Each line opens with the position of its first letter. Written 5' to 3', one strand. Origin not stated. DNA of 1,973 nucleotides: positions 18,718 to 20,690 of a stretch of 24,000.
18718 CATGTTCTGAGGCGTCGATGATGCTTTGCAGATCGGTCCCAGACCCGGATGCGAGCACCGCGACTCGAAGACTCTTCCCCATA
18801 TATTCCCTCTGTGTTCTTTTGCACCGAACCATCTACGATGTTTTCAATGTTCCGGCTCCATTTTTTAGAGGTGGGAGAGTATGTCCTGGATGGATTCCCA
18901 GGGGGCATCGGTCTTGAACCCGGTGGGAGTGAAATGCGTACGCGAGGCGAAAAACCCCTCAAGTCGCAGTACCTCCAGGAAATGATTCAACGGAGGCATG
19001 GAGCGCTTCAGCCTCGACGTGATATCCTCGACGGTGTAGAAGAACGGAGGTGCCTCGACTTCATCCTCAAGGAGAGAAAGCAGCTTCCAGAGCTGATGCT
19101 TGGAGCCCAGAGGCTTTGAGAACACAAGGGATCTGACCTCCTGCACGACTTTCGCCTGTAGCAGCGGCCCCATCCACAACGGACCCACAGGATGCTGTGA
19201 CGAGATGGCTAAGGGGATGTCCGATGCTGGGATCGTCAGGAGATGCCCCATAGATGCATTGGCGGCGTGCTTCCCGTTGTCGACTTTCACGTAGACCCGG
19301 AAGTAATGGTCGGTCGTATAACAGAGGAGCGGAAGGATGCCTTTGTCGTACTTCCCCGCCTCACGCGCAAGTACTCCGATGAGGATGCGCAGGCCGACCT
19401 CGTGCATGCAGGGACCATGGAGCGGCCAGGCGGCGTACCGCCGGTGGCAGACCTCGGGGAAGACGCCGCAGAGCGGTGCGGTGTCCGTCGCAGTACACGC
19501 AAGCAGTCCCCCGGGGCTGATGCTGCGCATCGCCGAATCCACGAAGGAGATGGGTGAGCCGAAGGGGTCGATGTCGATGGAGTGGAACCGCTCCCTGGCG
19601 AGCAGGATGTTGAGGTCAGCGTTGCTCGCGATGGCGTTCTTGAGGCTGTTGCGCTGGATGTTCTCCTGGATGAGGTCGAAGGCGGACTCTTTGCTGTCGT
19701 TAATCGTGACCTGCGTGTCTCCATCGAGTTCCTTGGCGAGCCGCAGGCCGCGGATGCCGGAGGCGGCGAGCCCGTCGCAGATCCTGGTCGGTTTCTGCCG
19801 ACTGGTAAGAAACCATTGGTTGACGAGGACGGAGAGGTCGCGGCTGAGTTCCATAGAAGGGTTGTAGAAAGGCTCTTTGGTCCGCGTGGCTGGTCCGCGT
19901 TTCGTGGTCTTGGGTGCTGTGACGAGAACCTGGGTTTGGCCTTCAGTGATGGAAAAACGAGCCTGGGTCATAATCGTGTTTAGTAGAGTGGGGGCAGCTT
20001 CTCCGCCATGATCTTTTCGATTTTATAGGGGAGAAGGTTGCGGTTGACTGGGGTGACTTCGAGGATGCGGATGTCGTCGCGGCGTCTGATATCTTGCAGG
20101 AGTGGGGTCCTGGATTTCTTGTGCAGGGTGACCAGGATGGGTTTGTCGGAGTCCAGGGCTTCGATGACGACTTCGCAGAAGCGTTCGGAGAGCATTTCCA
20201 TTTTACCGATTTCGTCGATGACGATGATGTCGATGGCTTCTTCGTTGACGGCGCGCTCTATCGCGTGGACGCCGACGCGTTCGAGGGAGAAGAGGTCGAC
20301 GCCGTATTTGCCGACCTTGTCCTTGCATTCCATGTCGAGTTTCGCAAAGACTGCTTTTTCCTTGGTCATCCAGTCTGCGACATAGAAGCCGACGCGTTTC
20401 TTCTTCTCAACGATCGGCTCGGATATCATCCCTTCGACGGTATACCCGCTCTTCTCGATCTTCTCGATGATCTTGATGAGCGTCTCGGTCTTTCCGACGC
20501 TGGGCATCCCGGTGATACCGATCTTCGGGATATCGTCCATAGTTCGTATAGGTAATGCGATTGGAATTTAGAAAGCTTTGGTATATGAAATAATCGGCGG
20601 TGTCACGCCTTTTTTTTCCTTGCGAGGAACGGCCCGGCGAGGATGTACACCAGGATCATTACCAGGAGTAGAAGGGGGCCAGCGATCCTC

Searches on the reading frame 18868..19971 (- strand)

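Call 99: search_protein_families(library=pfam, proteins=[window:18868-19971:-], max_evalue=0.0001)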
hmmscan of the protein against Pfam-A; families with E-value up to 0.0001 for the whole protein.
window:18868-19971:- (368 aa): 1 family
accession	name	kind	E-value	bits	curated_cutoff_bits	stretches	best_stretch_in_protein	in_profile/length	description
PF02005.22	TRM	-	8.4e-100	335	27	1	28-365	14-375/376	N2,N2-dimethylguanosine tRNA methyltransferase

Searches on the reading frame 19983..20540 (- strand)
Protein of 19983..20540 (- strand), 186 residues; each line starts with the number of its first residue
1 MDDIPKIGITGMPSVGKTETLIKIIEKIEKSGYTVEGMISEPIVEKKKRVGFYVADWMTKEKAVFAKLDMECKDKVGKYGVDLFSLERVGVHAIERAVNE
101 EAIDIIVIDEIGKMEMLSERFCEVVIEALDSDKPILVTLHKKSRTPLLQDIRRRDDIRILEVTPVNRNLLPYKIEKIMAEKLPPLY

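Call 99: search_protein_families(library=pfam, proteins=[window:19983-20540:-], max_evalue=0.0001)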
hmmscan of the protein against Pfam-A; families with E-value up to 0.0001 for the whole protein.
window:19983-20540:- (186 aa): 2 families
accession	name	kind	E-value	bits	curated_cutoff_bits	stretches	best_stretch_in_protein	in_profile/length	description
PF03266.21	NTPase_1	-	3.4e-49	167.4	23.9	1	6-174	1-167/168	NTPase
PF10649.15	DUF2478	-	1.6e-05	25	22.3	1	17-142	12-133/159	Protein of unknown function (DUF2478)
